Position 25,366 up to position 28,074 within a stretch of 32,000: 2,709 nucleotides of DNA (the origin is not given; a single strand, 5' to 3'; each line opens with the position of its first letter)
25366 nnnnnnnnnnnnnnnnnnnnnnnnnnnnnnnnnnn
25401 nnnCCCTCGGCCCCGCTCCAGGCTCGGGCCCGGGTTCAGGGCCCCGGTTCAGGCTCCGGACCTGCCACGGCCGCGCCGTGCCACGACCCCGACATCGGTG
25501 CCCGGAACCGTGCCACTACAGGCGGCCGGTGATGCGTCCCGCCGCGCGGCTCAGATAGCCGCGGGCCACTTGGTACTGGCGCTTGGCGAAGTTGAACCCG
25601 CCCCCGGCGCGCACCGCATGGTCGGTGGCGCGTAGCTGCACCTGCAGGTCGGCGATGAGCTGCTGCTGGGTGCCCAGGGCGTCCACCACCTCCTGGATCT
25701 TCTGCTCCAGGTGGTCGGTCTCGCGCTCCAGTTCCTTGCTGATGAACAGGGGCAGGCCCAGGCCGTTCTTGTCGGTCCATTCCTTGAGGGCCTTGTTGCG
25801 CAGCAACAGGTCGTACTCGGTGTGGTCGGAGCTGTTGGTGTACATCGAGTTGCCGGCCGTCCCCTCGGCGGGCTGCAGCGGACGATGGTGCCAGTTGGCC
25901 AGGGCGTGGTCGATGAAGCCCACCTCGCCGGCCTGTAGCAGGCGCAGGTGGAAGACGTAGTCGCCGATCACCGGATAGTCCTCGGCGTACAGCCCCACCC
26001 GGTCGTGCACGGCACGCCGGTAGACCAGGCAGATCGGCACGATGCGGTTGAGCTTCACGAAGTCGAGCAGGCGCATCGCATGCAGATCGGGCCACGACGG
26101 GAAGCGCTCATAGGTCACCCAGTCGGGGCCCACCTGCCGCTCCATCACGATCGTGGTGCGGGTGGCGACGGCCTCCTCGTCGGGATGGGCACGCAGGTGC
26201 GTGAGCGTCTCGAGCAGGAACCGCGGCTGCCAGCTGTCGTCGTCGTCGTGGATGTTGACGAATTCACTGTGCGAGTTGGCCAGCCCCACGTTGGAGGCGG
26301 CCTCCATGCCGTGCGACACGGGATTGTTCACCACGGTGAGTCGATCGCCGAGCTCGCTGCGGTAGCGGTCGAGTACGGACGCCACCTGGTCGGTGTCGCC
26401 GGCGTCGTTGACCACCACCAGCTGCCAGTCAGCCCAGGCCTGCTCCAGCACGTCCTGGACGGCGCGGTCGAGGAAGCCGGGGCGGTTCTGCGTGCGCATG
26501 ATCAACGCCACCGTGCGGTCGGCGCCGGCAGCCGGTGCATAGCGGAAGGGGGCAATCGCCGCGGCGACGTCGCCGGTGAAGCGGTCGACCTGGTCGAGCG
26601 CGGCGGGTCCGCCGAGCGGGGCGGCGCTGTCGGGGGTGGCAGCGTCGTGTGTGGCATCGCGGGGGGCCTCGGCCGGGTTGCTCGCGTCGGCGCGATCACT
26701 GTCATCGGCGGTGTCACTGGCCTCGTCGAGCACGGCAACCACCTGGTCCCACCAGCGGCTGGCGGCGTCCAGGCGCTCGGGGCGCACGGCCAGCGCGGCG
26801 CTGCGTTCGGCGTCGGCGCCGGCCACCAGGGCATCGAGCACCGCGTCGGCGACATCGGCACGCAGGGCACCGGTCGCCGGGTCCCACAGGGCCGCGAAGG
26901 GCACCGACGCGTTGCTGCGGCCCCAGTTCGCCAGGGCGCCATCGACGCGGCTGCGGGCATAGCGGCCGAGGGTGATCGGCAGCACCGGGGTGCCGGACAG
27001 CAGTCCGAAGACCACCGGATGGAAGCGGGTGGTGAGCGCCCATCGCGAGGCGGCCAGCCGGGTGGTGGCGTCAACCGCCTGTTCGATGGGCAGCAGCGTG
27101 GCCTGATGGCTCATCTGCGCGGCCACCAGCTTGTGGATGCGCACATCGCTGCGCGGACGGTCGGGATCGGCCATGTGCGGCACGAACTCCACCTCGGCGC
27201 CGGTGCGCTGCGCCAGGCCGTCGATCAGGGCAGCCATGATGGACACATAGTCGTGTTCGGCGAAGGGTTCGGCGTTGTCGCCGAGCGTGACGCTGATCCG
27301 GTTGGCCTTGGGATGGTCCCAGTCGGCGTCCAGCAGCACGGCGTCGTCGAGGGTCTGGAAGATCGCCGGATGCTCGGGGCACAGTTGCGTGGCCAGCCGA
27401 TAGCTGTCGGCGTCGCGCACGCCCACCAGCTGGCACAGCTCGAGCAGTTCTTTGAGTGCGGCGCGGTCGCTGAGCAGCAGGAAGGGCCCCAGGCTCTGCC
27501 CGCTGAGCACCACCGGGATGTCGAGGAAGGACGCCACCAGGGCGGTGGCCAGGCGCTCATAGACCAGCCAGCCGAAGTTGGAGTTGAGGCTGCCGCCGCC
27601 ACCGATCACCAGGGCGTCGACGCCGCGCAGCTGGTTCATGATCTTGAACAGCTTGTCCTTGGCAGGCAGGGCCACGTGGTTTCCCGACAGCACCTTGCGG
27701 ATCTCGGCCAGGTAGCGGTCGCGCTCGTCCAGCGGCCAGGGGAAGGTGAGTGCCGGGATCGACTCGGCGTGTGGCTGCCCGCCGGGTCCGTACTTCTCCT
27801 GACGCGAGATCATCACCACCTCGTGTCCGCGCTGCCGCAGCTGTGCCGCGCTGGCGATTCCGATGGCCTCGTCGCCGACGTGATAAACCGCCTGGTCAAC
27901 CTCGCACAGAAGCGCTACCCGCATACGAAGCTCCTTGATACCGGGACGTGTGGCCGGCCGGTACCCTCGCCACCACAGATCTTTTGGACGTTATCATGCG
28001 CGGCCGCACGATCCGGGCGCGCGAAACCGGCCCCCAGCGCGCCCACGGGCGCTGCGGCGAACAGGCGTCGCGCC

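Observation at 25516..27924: Pyruvyltransferase-like + GT2 + coiled-coil fusion next to Wzm/Wzt: candidate capping, chain-length or epitope-forming enzyme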

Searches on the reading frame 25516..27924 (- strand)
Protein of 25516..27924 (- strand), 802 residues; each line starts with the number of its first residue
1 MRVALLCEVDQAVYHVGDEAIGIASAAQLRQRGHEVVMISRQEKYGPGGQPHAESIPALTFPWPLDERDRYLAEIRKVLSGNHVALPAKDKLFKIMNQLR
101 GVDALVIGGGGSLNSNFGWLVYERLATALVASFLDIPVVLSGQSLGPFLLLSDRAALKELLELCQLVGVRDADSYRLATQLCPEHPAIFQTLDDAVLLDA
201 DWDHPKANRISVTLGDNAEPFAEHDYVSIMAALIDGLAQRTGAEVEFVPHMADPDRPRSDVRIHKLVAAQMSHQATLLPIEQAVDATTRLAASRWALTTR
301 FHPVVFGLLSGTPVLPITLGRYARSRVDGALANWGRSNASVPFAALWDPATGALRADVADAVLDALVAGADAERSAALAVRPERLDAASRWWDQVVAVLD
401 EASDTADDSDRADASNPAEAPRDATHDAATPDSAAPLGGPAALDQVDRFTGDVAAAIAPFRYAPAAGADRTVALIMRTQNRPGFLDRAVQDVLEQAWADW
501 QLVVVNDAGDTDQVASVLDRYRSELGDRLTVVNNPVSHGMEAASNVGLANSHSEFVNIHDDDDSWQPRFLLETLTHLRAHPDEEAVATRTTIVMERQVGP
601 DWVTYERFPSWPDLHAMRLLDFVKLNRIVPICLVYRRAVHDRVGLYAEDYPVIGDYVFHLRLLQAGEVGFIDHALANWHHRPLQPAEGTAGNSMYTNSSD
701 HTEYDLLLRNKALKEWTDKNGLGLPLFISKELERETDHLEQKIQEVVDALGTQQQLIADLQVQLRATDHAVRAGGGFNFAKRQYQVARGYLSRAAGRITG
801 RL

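Call 5: search_protein_families(library=pfam, proteins=[window:25516-27924:-], max_evalue=1)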
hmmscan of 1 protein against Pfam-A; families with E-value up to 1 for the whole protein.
window:25516-27924:- (802 aa): 7 families
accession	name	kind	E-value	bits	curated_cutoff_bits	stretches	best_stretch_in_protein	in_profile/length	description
PF04230.19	PS_pyruv_trans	-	1.3e-31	111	25.3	1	16-318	2-277/280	Polysaccharide pyruvyl transferase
PF00535.33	Glycos_transf_2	-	4.3e-18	66.2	23.3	1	475-642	3-166/168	Glycosyl transferase family 2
PF13641.12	Glyco_tranf_2_3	-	6.4e-07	30.1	27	1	472-590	3-123/230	Glycosyltransferase like family 2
PF13887.11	MYRF_ICA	-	0.011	15.4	24.1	1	730-748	17-35/36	Myelin regulatory factor ICA domain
PF13632.12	Glyco_trans_2_3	-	0.024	14.9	27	1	556-666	2-110/198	Glycosyl transferase family group 2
PF04102.17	SlyX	-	0.042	14.9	30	1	731-771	7-47/67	SlyX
PF19813.4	DUF6296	-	0.092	13.2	27.2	0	31-51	18-38/78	Family of unknown function (DUF6296)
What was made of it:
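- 26704..27924 (-): Pyruvyltransferase domain (aa 1-407; Pfam PF04230 core aa 16-318). Pfam E 1.3e-31 (call 5).
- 25759..26514 (-): GT2 (GT-A fold) glycosyltransferase domain (aa 471-722). PF00535 E 4.3e-18 (call 5).
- On Polysaccharide pyruvyl transferase (Pfam PF04230): 111 bits against a cutoff of 25.3, aa 16-318 matching profile positions 2-277 of 280 (call 5).
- On Glycosyltransferase family 2 (PF00535, GT-A fold): 66 bits against a cutoff of 23.3 (call 5).
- Checked: PF00535 matches aa 475-642 (E 4.3e-18, 66 bits against a cutoff of 23.3) (call 5).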

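Call 6: search_protein_families(library=ncbifam, proteins=[window:25516-27924:-], max_evalue=1)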
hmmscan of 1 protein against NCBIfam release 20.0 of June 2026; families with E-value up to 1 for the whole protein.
window:25516-27924:- (802 aa): 17 families
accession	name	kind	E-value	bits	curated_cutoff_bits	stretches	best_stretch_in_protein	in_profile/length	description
TIGR03609.1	S_layer_CsaB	equivalog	5.4e-22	78.5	213.1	1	88-317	52-276/301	polysaccharide pyruvyl transferase CsaB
NF047683.1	TeichurnBiosyTuaG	equivalog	4.8e-13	49.3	400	1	470-579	6-113/252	teichuronic acid biosynthesis protein TuaG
NF041875.1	EPS_EpsD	equivalog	2e-11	43.9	370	1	473-606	2-132/325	exopolysaccharide biosynthesis glycosyltransferase EpsD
TIGR04017.1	WcaA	equivalog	9.1e-11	41.9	495.75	1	472-662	7-188/279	colanic acid biosynthesis glycosyltransferase WcaA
NF007453.0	PRK10018.1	equivalog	3.7e-10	39.9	382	1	471-579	7-113/280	colanic acid biosynthesis glycosyltransferase WcaA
NF007482.0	PRK10073.1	equivalog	2.5e-09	36.6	423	1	471-588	7-119/334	glycosyltransferase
TIGR03965.1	mycofact_glyco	equivalog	4.3e-09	35.8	280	1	468-666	71-267/467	mycofactocin biosynthesis glycosyltransferase MftF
NF053739.1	GlytfEpsEBac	equivalog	1.3e-08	34.2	450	1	472-591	3-121/265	glycosyltransferase EpsE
NF050050.1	ProtGlycPglI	equivalog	1.5e-08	34.4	500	1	472-568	4-99/306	GalNAc(5)-diNAcBac-PP-undecaprenol beta-1,3-glucosyltransferase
TIGR03937.1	PgaC_IcaA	equivalog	8.1e-07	28.3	422.3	1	470-587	45-160/407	poly-beta-1,6-N-acetyl-D-glucosamine synthase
NF038299.1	EPS_HpsN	equivalog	6.9e-06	25.2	425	1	471-594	2-123/317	hormogonium polysaccharide biosynthesis glycosyltransferase HpsN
TIGR04440.1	glyco_TIGR04440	domain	1.4e-05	24.9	70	1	472-597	2-126/215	TIGR00180 family glycosyltransferase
NF041394.1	GtaseAglG_Halo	equivalog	1.8e-05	24.1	440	1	477-595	10-122/304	glucosyl-dolichyl phosphate glucuronosyltransferase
NF038302.1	EPS_HpsE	equivalog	0.00031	19.8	300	1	491-594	25-128/307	hormogonium polysaccharide biosynthesis glycosyltransferase HpsE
NF003357.0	PRK04406.1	equivalog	0.021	15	122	1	731-765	15-49/75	hypothetical protein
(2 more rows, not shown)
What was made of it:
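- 26704..27924 (-): The best NCBIfam match is CsaB TIGR03609 at 78.5 bits, below its equivalog cutoff of 213 (call 6).
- Closest known: CsaB pyruvyltransferase. Same: Both have a PF04230 domain, and CsaB is the best NCBIfam match (call 6).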

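Call 10: find_homologous_proteins(query=window:25516-27924:-, max_evalue=0.00001)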
Query window:25516-27924:- (802 aa): 77 proteins with E <= 0.00001 among 8000 candidates.
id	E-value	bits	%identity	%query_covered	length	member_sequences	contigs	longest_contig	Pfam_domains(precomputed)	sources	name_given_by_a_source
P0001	0.0e+0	1791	99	100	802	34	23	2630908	PF04230.20,PF13641.13,PF00535.33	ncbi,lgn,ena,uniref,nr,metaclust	ncbi:glycosyltransferase [Propionibacterium freudenreichii]|uniref:Glycosyltransferase n=3 Tax=Propi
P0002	0.0e+0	1617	90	99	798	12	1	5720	PF04230.20,PF13641.13,PF00535.33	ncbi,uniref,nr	ncbi:polysaccharide pyruvyl transferase family protein [Propionibacterium freudenreichii]|uniref:pol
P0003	0.0e+0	1014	59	100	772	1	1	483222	PF04230.20,PF13641.13,PF00535.33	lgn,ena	-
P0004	3.2e-296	1003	59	100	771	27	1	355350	PF04230.20,PF00535.33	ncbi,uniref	ncbi:polysaccharide pyruvyl transferase family protein [Propionibacterium freudenreichii]|uniref:pol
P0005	1.0e-289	981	58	98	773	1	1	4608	PF04230.20,PF13641.13,PF00535.33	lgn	-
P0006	3.2e-283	960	58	100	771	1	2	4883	PF04230.20,PF13641.13,PF00535.33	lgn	-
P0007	3.0e-265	900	54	98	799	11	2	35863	PF04230.20,PF13641.13,PF00535.33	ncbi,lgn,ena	-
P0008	6.1e-264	896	53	100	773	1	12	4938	PF04230.20,PF13641.13,PF00535.33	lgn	-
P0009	3.0e-255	867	53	99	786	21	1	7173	PF04230.20,PF10111.15,PF13641.13,PF00535.33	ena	-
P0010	2.2e-254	865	52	99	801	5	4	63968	PF04230.20,PF13641.13,PF00535.33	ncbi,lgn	-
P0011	2.2e-250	851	50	99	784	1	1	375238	PF04230.20,PF00535.33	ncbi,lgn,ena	-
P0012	2.3e-248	845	51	99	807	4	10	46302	PF04230.20,PF13641.13,PF00535.33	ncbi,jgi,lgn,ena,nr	ncbi:MAG: polysaccharide pyruvyl transferase family protein [Propionibacterium sp.]|jgi:polysacchari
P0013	1.0e-239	816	53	96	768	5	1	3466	PF04230.20,PF00535.33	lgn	-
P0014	2.7e-232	791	52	96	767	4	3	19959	PF04230.20,PF00535.33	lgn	-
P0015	3.2e-229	781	51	99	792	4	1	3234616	PF04230.20,PF13641.13,PF00535.33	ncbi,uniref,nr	ncbi:glycosyltransferase [Brachybacterium huguangmaarense]|uniref:Glycosyltransferase n=1 Tax=Brachy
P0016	1.8e-226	772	50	93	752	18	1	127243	PF04230.20,PF13641.13,PF00535.33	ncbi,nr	ncbi:polysaccharide pyruvyl transferase family protein [Dermabacteraceae bacterium TAE3-ERU5]|nr:pol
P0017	3.8e-226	771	49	99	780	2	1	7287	PF04230.20,PF13641.13,PF00535.33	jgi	-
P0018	6.2e-225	767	51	94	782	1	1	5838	PF04230.20,PF13641.13,PF00535.33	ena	-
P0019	2.9e-222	758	49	100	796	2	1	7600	PF04230.20,PF13641.13,PF00535.33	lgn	-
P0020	3.8e-222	758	53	91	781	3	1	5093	PF04230.20,PF13641.13,PF00535.33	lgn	-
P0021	5.4e-222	757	50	99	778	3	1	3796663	PF04230.20,PF13641.13,PF00535.33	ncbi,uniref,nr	ncbi:glycosyltransferase [Brachybacterium vulturis]|uniref:glycosyltransferase n=1 Tax=Brachybacteri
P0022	3.0e-221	755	50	94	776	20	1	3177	PF04230.20,PF13641.13,PF00535.33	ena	-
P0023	4.2e-221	754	51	91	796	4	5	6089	PF04230.20,PF13641.13,PF00535.33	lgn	-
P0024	2.1e-220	752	50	94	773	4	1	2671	PF04230.20,PF13641.13,PF00535.33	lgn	-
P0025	3.5e-220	751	49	99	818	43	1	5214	PF04230.20,PF13641.13,PF00535.33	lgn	-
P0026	6.2e-220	751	52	91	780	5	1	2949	PF04230.20,PF13641.13,PF00535.33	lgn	-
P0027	7.2e-220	750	52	91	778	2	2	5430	PF04230.20,PF13641.13,PF00535.33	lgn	-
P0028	3.8e-219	748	50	96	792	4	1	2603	PF04230.20,PF13641.13,PF00535.33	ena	-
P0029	1.3e-218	746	49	99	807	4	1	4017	PF04230.20,PF13641.13,PF00535.33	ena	-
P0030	2.0e-218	746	49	100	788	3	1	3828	PF04230.20,PF13641.13,PF00535.33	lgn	-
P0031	7.2e-218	744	51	91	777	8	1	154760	PF04230.20,PF13641.13,PF00535.33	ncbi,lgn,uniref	ncbi:polysaccharide pyruvyl transferase family protein [Brachybacterium sp. AOP29-B2-41]|uniref:poly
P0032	1.6e-217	743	51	91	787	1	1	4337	PF04230.20,PF13641.13,PF00535.33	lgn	-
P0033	1.7e-217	743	49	98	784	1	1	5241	PF04230.20,PF13641.13,PF00535.33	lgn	-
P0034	5.9e-217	741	50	95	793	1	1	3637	PF04230.20,PF13641.13,PF00535.33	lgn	-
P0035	1.9e-216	739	50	95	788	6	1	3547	PF04230.20,PF13641.13,PF00535.33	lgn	-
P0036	4.2e-216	738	50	91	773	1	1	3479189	PF04230.20,PF13641.13,PF00535.33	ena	-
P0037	7.3e-216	737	49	97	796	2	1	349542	PF04230.20,PF13641.13,PF00535.33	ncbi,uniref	ncbi:polysaccharide pyruvyl transferase family protein [Brachybacterium sp. GCM10030267]|uniref:poly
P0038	2.5e-215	735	51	94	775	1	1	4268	PF04230.20,PF13641.13,PF00535.33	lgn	-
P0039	6.4e-215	734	50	94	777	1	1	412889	PF04230.20,PF13641.13,PF00535.33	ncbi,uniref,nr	ncbi:glycosyltransferase [Brachybacterium sp. YJGR34]|uniref:glycosyltransferase n=1 Tax=Brachybacte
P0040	5.8e-214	731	50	96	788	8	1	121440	PF04230.20,PF13641.13,PF00535.33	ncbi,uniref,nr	ncbi:glycosyltransferase [Brachybacterium paraconglomeratum]|uniref:glycosyltransferase n=1 Tax=Brac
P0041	5.8e-212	724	49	99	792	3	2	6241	PF04230.20,PF13641.13,PF00535.33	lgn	-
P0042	3.2e-211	722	50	91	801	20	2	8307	PF04230.20,PF13641.13,PF00535.33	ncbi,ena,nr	ncbi:MAG TPA: polysaccharide pyruvyl transferase family protein [Candidatus Brachybacterium merdigal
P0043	5.5e-211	721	48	98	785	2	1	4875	PF04230.20,PF13641.13,PF00535.33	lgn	-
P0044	9.8e-211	720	48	94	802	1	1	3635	PF04230.20,PF13641.13,PF00535.33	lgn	-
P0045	3.1e-210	719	49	96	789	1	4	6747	PF04230.20,PF13641.13,PF00535.33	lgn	-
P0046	4.8e-210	718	48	99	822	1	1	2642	PF04230.20,PF13641.13,PF00535.33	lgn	-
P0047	2.5e-209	716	48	98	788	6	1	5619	PF04230.20,PF13641.13,PF00535.33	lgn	-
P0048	1.5e-208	713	50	93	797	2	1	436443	PF04230.20,PF13641.13,PF00535.33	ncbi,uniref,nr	ncbi:glycosyltransferase [Brachybacterium sp. FME24]|uniref:glycosyltransferase n=1 Tax=Brachybacter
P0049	1.4e-205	703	48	95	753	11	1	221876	PF04230.20,PF13641.13,PF00535.33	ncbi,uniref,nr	ncbi:polysaccharide pyruvyl transferase family protein [Brachybacterium sp. J144]|uniref:polysacchar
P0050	9.4e-205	700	47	96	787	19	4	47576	PF04230.20,PF00535.33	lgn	-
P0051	1.3e-202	693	48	100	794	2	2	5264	PF04230.20,PF13641.13,PF00535.33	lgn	-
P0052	2.1e-202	693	49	94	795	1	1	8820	PF04230.20,PF00535.33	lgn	-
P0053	8.1e-202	691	58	46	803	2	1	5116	PF04230.20,PF13641.13,PF00535.33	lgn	-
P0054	9.8e-202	690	49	93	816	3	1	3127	PF04230.20,PF13641.13,PF00535.33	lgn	-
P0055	9.3e-199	681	49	92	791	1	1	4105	PF04230.20,PF00535.33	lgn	-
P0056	3.2e-196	672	46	98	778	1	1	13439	PF04230.20,PF13641.13,PF00535.33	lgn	-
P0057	9.8e-189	647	45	99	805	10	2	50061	PF04230.20,PF13641.13,PF00535.33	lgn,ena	-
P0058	1.4e-188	647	45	95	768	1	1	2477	PF04230.20,PF13641.13,PF00535.33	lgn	-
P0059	1.1e-187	644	45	95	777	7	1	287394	PF04230.20,PF13641.13,PF00535.33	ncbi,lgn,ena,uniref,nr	ncbi:polysaccharide pyruvyl transferase family protein [Brachybacterium sp. UMB0905]|uniref:polysacc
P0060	1.7e-187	643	46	94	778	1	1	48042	PF04230.20,PF13641.13,PF00535.33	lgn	-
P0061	1.9e-187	643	46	94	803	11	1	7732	PF04230.20,PF13641.13,PF00535.33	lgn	-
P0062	9.0e-186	638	47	94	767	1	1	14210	PF04230.20,PF00535.33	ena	-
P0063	1.2e-181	624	46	94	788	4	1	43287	PF04230.20,PF13641.13,PF00535.33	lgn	-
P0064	2.3e-178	613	44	93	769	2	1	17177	PF04230.20,PF13641.13,PF00535.33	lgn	-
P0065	9.8e-176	604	45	91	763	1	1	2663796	PF04230.20,PF13641.13,PF00535.33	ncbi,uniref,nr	ncbi:polysaccharide pyruvyl transferase family protein [Brachybacterium sp. EF45031]|uniref:polysacc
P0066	8.0e-150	519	38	95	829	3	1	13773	PF04230.20,PF13641.13,PF00535.33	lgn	-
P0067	1.8e-137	478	37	98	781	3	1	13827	PF04230.20,PF10111.15,PF13641.13,PF00535.33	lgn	-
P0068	1.3e-136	475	38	98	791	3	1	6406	PF04230.20,PF13641.13,PF00535.33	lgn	-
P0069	5.2e-123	430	54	52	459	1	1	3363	PF04230.20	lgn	-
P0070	9.6e-94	333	36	40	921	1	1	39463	PF04230.20,PF10111.15,PF13641.13,PF00535.33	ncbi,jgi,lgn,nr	ncbi:MAG: polysaccharide pyruvyl transferase family protein [Propionibacteriaceae bacterium]|jgi:pol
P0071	3.3e-51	193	36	50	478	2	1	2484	PF04230.20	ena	-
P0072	9.6e-47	178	31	50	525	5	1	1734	PF04230.20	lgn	-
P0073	3.1e-32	130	29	49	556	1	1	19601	PF04230.20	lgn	-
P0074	6.4e-28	116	29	48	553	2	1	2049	PF04230.20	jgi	jgi:polysaccharide pyruvyl transferase WcaK-like protein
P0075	2.0e-24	104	33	42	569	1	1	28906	PF04230.20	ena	-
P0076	2.3e-9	54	20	39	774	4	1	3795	PF04230.20,PF10111.15,PF13641.13,PF00535.33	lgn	-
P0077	3.6e-9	54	31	26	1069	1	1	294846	PF10111.15,PF13641.13,PF13524.13,PF00535.33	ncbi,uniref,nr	ncbi:glycosyltransferase [Ornithinimicrobium cavernae]|uniref:glycosyltransferase n=1 Tax=Ornithinim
